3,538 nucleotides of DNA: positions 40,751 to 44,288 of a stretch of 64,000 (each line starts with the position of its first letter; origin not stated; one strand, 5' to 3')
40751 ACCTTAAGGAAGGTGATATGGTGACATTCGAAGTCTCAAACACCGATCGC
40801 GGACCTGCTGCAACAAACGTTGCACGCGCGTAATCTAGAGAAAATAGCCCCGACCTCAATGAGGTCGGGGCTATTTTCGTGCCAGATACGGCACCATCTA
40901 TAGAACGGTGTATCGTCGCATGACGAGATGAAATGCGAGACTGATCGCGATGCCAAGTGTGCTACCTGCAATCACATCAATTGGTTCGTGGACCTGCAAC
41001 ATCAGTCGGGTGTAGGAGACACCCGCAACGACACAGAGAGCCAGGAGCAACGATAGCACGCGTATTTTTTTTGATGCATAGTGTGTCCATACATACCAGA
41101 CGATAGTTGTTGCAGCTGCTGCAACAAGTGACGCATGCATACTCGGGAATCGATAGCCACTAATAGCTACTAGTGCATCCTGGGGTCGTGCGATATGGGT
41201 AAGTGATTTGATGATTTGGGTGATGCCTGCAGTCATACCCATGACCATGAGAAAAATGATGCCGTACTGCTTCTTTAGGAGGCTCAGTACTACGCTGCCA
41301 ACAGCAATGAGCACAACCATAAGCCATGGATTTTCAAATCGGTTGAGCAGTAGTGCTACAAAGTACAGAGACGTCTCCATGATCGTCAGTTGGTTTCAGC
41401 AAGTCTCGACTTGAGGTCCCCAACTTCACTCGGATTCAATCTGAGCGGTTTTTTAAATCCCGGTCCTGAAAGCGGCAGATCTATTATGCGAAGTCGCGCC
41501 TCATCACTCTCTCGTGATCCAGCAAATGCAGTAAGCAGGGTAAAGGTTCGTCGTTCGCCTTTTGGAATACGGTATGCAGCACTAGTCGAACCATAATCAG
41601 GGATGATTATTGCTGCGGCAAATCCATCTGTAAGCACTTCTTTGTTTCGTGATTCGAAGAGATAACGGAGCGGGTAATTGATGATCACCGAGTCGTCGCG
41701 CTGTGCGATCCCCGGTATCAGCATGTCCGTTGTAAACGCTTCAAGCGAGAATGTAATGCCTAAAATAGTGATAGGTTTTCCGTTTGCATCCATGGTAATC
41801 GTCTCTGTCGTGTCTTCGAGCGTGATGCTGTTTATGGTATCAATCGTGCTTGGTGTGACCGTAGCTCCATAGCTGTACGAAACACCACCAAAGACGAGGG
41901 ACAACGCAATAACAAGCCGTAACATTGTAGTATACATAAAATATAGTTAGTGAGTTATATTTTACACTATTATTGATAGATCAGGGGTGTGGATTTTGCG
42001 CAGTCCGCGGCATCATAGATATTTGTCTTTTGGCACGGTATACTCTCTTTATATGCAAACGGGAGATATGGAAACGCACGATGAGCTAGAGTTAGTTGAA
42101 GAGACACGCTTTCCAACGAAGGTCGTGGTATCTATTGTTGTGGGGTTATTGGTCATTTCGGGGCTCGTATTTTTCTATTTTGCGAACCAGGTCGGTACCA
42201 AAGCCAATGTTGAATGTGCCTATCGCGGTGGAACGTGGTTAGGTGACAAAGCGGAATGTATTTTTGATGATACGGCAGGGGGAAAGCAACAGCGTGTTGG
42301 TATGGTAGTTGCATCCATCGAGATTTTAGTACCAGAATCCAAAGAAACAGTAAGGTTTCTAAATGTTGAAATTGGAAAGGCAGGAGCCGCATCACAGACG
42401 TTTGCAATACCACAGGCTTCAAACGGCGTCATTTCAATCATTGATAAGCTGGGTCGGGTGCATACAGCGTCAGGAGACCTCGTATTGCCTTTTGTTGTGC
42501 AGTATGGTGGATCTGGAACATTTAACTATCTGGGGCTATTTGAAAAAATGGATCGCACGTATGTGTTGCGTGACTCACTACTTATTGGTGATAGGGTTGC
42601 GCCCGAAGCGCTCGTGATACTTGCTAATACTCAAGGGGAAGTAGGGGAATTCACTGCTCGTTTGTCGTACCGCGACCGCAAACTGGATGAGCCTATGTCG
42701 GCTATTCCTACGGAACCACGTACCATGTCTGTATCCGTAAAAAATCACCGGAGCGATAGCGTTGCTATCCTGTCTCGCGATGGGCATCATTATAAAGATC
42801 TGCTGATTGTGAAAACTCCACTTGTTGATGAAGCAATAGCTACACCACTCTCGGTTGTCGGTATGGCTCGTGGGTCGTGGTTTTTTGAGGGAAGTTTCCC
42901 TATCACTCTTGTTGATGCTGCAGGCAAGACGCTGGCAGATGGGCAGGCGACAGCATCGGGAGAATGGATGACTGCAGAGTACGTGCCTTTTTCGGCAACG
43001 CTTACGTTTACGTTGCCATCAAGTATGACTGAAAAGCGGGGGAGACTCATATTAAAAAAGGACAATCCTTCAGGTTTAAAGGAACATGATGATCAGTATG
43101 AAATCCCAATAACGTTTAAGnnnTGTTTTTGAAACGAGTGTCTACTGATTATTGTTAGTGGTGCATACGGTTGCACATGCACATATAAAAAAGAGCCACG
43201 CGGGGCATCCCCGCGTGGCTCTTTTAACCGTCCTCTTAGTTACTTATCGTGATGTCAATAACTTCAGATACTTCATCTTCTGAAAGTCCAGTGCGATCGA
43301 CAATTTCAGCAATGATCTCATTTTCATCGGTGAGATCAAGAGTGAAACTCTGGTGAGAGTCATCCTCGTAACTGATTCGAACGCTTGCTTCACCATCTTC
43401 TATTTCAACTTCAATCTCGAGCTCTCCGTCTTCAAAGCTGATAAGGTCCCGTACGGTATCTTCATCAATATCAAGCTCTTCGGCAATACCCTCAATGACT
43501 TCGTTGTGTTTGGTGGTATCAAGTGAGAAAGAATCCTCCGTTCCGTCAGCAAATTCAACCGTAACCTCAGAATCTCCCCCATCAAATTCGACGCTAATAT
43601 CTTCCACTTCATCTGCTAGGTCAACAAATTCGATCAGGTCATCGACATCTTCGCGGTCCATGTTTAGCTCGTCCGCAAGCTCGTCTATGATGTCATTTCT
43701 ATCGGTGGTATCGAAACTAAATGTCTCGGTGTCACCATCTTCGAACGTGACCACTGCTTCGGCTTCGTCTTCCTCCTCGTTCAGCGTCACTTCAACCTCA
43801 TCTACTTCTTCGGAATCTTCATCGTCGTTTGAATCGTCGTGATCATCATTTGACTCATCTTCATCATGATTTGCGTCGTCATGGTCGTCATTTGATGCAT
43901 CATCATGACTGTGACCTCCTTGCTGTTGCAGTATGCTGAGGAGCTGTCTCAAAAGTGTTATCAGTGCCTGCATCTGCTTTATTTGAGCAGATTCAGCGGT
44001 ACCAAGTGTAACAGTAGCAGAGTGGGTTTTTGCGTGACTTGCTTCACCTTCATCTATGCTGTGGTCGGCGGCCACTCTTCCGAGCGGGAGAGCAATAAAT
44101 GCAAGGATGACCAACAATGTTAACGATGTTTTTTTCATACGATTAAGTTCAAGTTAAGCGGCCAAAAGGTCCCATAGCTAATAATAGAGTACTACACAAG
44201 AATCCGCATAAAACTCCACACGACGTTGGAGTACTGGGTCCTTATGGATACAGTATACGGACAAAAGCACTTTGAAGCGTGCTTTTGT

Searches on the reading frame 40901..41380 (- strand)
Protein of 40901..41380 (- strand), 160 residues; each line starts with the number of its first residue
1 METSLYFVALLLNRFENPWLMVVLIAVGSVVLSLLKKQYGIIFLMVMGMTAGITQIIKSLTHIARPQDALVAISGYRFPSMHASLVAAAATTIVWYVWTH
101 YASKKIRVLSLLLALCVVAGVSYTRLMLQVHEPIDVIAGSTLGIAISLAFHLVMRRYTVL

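Call 46: search_protein_families(library=pfam, proteins=[window:40901-41380:-], max_evalue=0.01)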
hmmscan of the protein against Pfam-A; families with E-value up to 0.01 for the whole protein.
window:40901-41380:- (160 aa): 2 families
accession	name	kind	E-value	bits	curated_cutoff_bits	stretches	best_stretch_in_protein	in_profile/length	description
PF01569.27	PAP2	-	1.6e-15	57.5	27.2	1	41-155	3-126/130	PAP2 superfamily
PF02681.20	DUF212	-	0.0009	19.9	26.5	0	44-118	6-79/126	Divergent PAP2 family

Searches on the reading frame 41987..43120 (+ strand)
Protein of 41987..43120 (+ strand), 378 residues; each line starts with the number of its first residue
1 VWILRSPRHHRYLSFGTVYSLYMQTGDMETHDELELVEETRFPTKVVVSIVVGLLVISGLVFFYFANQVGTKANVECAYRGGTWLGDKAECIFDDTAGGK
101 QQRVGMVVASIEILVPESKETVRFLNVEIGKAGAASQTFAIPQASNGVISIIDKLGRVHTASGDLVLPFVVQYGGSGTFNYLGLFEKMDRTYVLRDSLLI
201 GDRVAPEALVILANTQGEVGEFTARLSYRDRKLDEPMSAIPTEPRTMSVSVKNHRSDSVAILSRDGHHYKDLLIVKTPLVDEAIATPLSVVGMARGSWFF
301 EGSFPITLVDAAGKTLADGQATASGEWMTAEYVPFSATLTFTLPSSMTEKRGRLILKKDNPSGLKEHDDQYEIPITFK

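Call 46: search_protein_families(library=pfam, proteins=[window:41987-43120:+], max_evalue=0.01)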
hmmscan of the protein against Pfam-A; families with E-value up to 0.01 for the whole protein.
window:41987-43120:+ (378 aa): 1 family
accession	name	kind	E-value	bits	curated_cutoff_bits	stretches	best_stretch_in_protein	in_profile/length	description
PF10648.15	Gmad2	-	8.1e-10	39.3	25.7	1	275-345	4-69/86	Immunoglobulin-like domain of bacterial spore germination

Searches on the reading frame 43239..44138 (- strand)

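Call 46: search_protein_families(library=pfam, proteins=[window:43239-44138:-], max_evalue=0.01)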
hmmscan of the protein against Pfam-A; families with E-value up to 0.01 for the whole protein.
window:43239-44138:- (300 aa): 4 families
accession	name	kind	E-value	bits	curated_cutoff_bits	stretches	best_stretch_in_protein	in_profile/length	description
PF21120.3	MCM_WH_arc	-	0.0028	18.1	26.1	0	147-170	23-46/63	Archaeal MCM, winged-helix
PF00216.26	Bac_DNA_binding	-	0.0039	17.8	22.4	0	273-298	4-29/90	Bacterial DNA-binding protein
PF14347.11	DUF4399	-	0.0048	17.7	28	0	230-269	40-81/91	Domain of unknown function (DUF4399)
PF20923.2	COMMD9_HN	-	0.0076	17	27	0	201-233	9-41/75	COMMD9, helical N-terminal domain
